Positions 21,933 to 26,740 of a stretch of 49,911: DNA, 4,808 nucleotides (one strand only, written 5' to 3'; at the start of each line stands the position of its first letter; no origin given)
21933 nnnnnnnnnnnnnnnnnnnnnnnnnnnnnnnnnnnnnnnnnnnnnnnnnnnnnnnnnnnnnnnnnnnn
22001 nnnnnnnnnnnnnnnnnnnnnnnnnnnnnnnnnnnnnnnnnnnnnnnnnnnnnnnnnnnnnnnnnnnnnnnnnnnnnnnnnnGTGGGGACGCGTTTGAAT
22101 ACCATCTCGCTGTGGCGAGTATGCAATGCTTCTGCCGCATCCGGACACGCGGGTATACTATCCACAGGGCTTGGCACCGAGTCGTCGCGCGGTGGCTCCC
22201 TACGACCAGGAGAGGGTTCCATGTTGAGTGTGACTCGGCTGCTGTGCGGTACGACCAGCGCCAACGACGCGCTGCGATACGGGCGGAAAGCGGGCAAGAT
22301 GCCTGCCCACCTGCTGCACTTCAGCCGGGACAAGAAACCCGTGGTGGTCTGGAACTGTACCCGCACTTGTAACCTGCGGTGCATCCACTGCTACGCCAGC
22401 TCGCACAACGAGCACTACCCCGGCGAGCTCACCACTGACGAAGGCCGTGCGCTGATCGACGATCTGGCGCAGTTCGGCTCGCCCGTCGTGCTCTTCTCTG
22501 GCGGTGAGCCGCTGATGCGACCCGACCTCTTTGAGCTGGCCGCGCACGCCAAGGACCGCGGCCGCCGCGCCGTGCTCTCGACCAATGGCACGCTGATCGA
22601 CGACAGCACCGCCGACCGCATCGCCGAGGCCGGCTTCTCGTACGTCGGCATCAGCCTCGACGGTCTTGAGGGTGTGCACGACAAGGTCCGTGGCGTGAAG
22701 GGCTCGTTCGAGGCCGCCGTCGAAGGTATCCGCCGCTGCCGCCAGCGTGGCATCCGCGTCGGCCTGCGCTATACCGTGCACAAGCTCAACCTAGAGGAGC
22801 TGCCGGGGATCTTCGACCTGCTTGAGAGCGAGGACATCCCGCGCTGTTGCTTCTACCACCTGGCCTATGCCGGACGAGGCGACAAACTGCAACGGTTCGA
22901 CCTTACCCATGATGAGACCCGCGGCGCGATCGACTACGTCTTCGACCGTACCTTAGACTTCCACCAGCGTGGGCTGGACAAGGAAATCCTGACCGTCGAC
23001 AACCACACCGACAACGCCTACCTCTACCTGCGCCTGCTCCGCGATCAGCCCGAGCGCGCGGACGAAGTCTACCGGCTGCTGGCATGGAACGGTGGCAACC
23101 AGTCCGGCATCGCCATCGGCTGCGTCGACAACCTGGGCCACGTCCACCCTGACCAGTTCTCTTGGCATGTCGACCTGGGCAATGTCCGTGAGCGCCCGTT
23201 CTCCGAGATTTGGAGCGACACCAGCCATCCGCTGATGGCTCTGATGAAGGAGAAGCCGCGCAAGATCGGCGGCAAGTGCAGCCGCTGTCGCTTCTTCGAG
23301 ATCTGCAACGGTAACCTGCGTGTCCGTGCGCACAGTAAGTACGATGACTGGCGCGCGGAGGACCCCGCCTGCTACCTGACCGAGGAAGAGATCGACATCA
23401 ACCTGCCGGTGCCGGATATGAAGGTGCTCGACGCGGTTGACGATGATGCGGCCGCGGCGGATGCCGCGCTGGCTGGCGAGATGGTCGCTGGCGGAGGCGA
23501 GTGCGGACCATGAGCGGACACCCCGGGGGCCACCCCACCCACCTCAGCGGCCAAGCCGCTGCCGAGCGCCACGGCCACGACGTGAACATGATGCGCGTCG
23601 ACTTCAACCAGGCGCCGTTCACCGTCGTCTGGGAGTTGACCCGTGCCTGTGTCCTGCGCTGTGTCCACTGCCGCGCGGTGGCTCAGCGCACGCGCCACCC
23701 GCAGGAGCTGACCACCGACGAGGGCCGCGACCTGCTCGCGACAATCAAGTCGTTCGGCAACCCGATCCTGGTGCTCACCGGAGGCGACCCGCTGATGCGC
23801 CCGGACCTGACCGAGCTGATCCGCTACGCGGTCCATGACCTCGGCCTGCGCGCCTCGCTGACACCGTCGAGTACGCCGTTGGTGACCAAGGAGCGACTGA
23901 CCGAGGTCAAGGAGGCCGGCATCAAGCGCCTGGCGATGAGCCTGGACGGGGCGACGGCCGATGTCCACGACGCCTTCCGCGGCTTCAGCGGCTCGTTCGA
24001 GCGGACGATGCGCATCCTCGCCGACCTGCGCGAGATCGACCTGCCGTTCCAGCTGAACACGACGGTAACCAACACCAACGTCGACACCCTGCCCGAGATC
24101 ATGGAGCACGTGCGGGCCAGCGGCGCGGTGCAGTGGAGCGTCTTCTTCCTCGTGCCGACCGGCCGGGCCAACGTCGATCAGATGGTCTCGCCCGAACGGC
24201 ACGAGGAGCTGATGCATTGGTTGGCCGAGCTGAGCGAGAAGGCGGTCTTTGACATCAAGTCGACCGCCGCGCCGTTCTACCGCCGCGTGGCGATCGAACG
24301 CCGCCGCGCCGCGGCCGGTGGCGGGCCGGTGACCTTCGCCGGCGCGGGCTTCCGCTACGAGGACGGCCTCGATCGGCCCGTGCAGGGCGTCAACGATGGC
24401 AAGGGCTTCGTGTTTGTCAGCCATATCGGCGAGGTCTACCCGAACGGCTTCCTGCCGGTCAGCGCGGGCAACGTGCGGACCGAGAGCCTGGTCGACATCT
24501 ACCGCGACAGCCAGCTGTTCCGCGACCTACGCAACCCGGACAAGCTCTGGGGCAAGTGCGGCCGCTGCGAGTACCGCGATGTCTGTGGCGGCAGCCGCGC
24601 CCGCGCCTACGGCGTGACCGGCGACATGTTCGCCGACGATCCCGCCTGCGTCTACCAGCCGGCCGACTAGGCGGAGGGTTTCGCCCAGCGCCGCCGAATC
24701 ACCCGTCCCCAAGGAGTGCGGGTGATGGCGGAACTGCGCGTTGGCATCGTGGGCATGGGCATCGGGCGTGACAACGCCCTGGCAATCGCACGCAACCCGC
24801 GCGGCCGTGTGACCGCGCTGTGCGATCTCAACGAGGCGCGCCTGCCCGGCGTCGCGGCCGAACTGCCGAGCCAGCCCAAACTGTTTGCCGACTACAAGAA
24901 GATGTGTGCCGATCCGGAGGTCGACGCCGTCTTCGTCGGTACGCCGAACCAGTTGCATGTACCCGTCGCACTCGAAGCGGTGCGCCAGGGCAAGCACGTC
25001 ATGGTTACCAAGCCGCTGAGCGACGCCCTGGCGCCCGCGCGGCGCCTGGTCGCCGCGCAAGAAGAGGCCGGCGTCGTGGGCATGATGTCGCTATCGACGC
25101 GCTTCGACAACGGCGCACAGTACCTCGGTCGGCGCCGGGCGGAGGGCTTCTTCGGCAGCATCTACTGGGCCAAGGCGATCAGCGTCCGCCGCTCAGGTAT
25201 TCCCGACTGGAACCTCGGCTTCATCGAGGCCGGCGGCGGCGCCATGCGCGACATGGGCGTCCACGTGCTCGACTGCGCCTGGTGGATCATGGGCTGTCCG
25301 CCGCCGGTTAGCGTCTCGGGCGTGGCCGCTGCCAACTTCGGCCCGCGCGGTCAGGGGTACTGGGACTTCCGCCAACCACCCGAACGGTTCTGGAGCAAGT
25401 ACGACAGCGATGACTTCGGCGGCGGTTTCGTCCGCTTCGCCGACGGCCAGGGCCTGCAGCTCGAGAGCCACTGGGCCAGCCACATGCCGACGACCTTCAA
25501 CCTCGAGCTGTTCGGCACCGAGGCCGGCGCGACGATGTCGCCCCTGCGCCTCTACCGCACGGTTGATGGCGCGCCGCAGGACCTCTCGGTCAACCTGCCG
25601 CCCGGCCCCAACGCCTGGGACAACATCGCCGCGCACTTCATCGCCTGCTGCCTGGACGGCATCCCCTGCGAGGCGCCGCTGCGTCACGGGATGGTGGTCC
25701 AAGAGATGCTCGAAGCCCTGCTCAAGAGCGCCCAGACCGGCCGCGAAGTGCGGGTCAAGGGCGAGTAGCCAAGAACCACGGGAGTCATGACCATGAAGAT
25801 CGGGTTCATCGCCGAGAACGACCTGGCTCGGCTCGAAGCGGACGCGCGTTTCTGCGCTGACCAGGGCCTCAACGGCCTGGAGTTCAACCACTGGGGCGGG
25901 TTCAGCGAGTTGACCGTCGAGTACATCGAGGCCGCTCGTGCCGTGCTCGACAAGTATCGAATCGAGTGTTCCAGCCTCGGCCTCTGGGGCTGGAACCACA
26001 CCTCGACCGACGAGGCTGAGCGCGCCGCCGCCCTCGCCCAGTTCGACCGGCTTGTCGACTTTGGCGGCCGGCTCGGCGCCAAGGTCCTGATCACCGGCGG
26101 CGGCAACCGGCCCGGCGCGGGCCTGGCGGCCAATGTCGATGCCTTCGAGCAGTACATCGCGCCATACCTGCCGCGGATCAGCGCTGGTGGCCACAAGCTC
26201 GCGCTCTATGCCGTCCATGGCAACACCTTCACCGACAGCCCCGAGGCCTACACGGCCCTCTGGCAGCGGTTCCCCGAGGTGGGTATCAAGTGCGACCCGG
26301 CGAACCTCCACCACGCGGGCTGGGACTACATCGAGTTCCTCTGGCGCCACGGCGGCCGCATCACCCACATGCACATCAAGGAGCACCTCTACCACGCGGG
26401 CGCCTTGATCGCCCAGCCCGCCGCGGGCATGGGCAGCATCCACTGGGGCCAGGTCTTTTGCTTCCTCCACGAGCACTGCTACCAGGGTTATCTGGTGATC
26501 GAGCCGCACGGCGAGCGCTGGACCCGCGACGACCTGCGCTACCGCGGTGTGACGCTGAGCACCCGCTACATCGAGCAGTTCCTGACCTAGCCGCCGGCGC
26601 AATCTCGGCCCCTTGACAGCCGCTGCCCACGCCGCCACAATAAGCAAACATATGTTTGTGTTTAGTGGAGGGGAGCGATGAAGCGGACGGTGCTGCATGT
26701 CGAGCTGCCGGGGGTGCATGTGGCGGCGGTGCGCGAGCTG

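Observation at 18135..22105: Translationally coupled four-gene multiheme cytochrome c / cytochrome b module with no catalytic partner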

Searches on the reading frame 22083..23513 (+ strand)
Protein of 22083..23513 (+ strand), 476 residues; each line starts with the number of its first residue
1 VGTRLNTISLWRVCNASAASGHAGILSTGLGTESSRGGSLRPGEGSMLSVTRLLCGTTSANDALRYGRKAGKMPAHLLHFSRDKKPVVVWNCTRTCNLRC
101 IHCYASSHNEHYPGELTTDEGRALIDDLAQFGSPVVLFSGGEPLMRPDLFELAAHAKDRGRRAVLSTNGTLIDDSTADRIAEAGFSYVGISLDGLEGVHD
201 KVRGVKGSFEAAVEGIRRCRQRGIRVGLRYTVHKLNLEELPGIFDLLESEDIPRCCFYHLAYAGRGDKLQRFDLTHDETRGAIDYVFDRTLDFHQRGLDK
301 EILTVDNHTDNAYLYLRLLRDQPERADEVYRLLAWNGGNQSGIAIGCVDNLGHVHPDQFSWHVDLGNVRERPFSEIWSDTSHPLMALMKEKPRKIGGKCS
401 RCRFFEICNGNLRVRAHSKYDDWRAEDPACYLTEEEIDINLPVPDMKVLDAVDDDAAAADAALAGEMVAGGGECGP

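Call 11: search_protein_families(library=pfam, proteins=[window:22083-23513:+], max_evalue=0.001)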
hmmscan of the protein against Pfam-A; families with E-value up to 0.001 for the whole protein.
window:22083-23513:+ (476 aa): 2 families
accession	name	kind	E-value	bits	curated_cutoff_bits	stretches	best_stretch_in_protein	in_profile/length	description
PF04055.27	Radical_SAM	-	8.6e-34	117.5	29.5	1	91-247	2-166/166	Radical SAM superfamily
PF13353.11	Fer4_12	-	3.7e-07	31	22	1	93-194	12-115/137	4Fe-4S single cluster domain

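Call 22: search_protein_families(library=ncbifam, proteins=[window:22083-23513:+], max_evalue=0.001)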
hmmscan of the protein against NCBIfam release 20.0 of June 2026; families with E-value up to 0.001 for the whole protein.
window:22083-23513:+ (476 aa): 75 families (the best 25 are shown)
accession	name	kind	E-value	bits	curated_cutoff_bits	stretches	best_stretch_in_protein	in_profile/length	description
TIGR04546.1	rSAM_ahbC_deAc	equivalog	6.3e-177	588.2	650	1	50-437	3-390/390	12,18-didecarboxysiroheme deacetylase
TIGR04054.1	rSAM_NirJ1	equivalog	9.8e-160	531.4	650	1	48-437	1-387/387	putative heme d1 biosynthesis radical SAM protein NirJ1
TIGR04051.1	rSAM_NirJ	equivalog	1.4e-130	435.3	515.45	1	85-437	1-353/354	heme d1 biosynthesis radical SAM protein NirJ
TIGR04347.1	pseudo_SAM_Halo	equivalog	8.9e-127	423.6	525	1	49-437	2-390/390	TIGR04347 family pseudo-SAM/SPASM protein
TIGR04545.1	rSAM_ahbD_hemeb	equivalog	7.8e-68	229.4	500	1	88-431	2-336/339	heme b synthase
TIGR04053.2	TIGR04053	equivalog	8.1e-61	206.3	395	1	84-431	5-363/366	TIGR04053 family radical SAM/SPASM domain-containing protein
TIGR04055.1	rSAM_NirJ2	equivalog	1.1e-58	199.3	500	1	87-431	1-323/326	putative heme d1 biosynthesis radical SAM protein NirJ2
NF045574.1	sacti_mat_StsB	exception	1.9e-38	132.5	625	1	86-267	96-276/466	StsB family radical SAM/SPASM domain sactipeptide maturase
TIGR03962.1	mycofact_rSAM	equivalog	2e-38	132.4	265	2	88-268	14-193/339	mycofactocin radical SAM maturase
TIGR04303.1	GeoRSP_rSAM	equivalog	7.2e-38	131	400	1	88-431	7-325/325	GeoRSP system radical SAM/SPASM protein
TIGR03913.1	rad_SAM_trio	equivalog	1.9e-32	112.3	591.75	1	87-433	20-355/477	GDL motif peptide-associated radical SAM/SPASM maturase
TIGR04103.1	rSAM_nif11_3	equivalog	2.1e-32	112.3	725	1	88-431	7-343/412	nif11-class peptide radical SAM maturase 3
TIGR04250.1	SCM_rSAM_ScmE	equivalog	9.7e-32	110.2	400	1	91-418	8-333/358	SynChlorMet cassette radical SAM/SPASM protein ScmE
TIGR04133.1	rSAM_w_lipo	hypoth_equivalog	3.7e-31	108.3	425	1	87-287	25-229/350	TIGR04133 family radical SAM/SPASM protein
NF050035.1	rSAM_WgK_link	exception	1.8e-30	106.2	650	2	86-248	8-172/367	radical SAM/SPASM peptide maturase WgkB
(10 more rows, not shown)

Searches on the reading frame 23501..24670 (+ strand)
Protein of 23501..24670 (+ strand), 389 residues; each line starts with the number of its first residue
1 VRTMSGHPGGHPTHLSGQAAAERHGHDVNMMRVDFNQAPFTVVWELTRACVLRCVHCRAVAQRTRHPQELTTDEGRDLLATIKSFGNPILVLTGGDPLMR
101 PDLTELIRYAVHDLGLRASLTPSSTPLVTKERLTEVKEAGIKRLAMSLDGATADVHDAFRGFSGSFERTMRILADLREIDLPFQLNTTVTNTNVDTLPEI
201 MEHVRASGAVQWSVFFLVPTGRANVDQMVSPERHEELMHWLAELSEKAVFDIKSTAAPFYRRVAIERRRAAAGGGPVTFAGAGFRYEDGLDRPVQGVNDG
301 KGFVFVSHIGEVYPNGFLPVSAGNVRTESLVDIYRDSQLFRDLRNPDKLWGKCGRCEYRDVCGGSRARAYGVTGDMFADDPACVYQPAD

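Call 11: search_protein_families(library=pfam, proteins=[window:23501-24670:+], max_evalue=0.001)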
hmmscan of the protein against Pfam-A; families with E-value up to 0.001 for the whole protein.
window:23501-24670:+ (389 aa): 2 families
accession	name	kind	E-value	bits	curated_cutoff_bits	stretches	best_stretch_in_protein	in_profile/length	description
PF04055.27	Radical_SAM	-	7.4e-23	82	29.5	1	45-203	2-165/166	Radical SAM superfamily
PF13186.11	SPASM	-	0.00013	22.6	21.5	1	302-357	6-67/67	Iron-sulfur cluster-binding domain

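Call 22: search_protein_families(library=ncbifam, proteins=[window:23501-24670:+], max_evalue=0.001)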
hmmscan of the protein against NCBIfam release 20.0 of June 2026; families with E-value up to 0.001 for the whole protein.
window:23501-24670:+ (389 aa): 57 families (the best 25 are shown)
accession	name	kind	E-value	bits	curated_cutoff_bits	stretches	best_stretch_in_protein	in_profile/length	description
TIGR04053.2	TIGR04053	equivalog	4.2e-144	480.3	395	1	33-387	1-366/366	TIGR04053 family radical SAM/SPASM domain-containing protein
TIGR04545.1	rSAM_ahbD_hemeb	equivalog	3.8e-112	375.1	500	1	42-387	2-339/339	heme b synthase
TIGR04055.1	rSAM_NirJ2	equivalog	3.1e-68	230.7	500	1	42-386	2-325/326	putative heme d1 biosynthesis radical SAM protein NirJ2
TIGR04546.1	rSAM_ahbC_deAc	equivalog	2e-54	184.9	650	2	37-224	37-220/390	12,18-didecarboxysiroheme deacetylase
TIGR04347.1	pseudo_SAM_Halo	equivalog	7.2e-53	180.2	525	2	26-224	25-219/390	TIGR04347 family pseudo-SAM/SPASM protein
TIGR04051.1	rSAM_NirJ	equivalog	5.1e-51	173.7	515.45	2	42-243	4-201/354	heme d1 biosynthesis radical SAM protein NirJ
TIGR04054.1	rSAM_NirJ1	equivalog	1.4e-48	165.5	650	2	35-238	32-233/387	putative heme d1 biosynthesis radical SAM protein NirJ1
TIGR03962.1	mycofact_rSAM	equivalog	9.8e-43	146.6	265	2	37-247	9-218/339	mycofactocin radical SAM maturase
TIGR03913.1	rad_SAM_trio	equivalog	6.1e-42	143.6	591.75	2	38-247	17-224/477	GDL motif peptide-associated radical SAM/SPASM maturase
TIGR04303.1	GeoRSP_rSAM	equivalog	1e-37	130.5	400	2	37-227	2-189/325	GeoRSP system radical SAM/SPASM protein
TIGR02109.1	PQQ_syn_pqqE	equivalog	1.3e-37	129.5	381.35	2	37-205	4-170/358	pyrroloquinoline quinone biosynthesis protein PqqE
TIGR04103.1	rSAM_nif11_3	equivalog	3.4e-34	118.1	725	1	42-383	7-342/412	nif11-class peptide radical SAM maturase 3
NF050035.1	rSAM_WgK_link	exception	4e-34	118.2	650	2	34-252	3-220/367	radical SAM/SPASM peptide maturase WgkB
NF045574.1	sacti_mat_StsB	exception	3.2e-33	115.3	625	2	34-205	89-257/466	StsB family radical SAM/SPASM domain sactipeptide maturase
TIGR04340.1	rSAM_ACGX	hypoth_equivalog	4.4e-32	111.6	400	1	40-384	3-338/341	radical SAM/SPASM domain protein, ACGX system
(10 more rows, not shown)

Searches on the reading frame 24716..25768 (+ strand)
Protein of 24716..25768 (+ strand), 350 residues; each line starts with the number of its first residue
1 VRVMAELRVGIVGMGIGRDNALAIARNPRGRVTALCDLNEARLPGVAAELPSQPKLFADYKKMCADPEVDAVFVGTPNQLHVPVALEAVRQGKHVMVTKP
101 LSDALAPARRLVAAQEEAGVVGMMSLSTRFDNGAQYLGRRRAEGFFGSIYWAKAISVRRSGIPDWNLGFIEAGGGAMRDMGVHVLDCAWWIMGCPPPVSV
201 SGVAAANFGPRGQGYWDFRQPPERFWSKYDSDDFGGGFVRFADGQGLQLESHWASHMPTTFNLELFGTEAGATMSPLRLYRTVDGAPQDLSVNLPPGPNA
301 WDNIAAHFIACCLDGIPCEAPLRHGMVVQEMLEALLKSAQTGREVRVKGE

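Call 11: search_protein_families(library=pfam, proteins=[window:24716-25768:+], max_evalue=0.001)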
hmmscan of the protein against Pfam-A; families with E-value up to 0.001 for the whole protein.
window:24716-25768:+ (350 aa): 3 families
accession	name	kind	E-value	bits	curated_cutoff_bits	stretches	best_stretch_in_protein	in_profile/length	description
PF01408.29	GFO_IDH_MocA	-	1.7e-21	77.6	24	1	7-123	1-117/120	Oxidoreductase family, NAD-binding Rossmann fold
PF22725.1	GFO_IDH_MocA_C3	-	1.7e-14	54.3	27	1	140-271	7-122/124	GFO/IDH/MocA C-terminal domain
PF02894.22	GFO_IDH_MocA_C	-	4.2e-09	37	22.9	1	164-346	31-217/218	Oxidoreductase family, C-terminal alpha/beta domain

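Call 22: search_protein_families(library=ncbifam, proteins=[window:24716-25768:+], max_evalue=0.001)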
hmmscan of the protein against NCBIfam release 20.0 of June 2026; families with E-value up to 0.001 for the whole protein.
window:24716-25768:+ (350 aa): 9 families
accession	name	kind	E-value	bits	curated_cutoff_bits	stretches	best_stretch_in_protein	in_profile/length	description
TIGR04380.1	myo_inos_iolG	equivalog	3.2e-29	101.9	355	1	7-195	2-188/330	inositol 2-dehydrogenase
NF052479.1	LevoglcsnDh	equivalog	8.6e-19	67.5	650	1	36-193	42-203/386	levoglucosan dehydrogenase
NF040723.1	UDP-GlcNAcDh_Arch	equivalog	1.1e-18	67.9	450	1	7-193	1-178/302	UDP-N-acetylglucosamine 3-dehydrogenase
NF008607.0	PRK11579.1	subfamily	5e-17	61.9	330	1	6-200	4-197/346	oxidoreductase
NF058561.1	BT_2158_fam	equivalog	5.8e-17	61.4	750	1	9-126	36-154/487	glycoside 3-dehydrogenase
NF041392.1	XylDh_Gfo6_Halo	equivalog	2.6e-14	52.8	350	1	6-193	16-213/350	D-xylose 1-dehydrogenase Gfo6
NF052679.1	InsChiInosDhIolG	equivalog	1.2e-12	47.5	540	1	7-137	3-136/343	bifunctional inositol 2-dehydrogenase/D-chiro-inositol 1-dehydrogenase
NF058563.1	BT_2159_fam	equivalog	1.2e-10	41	650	1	8-194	2-185/350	disaccharide 3-dehydrogenase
NF007574.0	PRK10206.1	equivalog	6e-07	28.8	352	1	56-196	53-191/345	oxidoreductase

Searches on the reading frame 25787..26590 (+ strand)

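Call 11: search_protein_families(library=pfam, proteins=[window:25787-26590:+], max_evalue=0.001)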
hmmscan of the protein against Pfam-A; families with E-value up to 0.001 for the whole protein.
window:25787-26590:+ (267 aa): 1 family
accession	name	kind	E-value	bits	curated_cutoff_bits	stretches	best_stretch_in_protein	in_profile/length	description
PF01261.30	AP_endonuc_2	-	1.2e-25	91.1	31.1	1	21-251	2-244/249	Xylose isomerase-like TIM barrel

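Call 22: search_protein_families(library=ncbifam, proteins=[window:25787-26590:+], max_evalue=0.001)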
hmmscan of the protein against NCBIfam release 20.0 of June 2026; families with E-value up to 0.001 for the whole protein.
window:25787-26590:+ (267 aa): 1 family
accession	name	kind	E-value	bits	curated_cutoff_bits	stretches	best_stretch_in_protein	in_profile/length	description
TIGR04379.1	myo_inos_iolE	equivalog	6.7e-08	32.4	290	0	135-199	146-211/290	myo-inosose-2 dehydratase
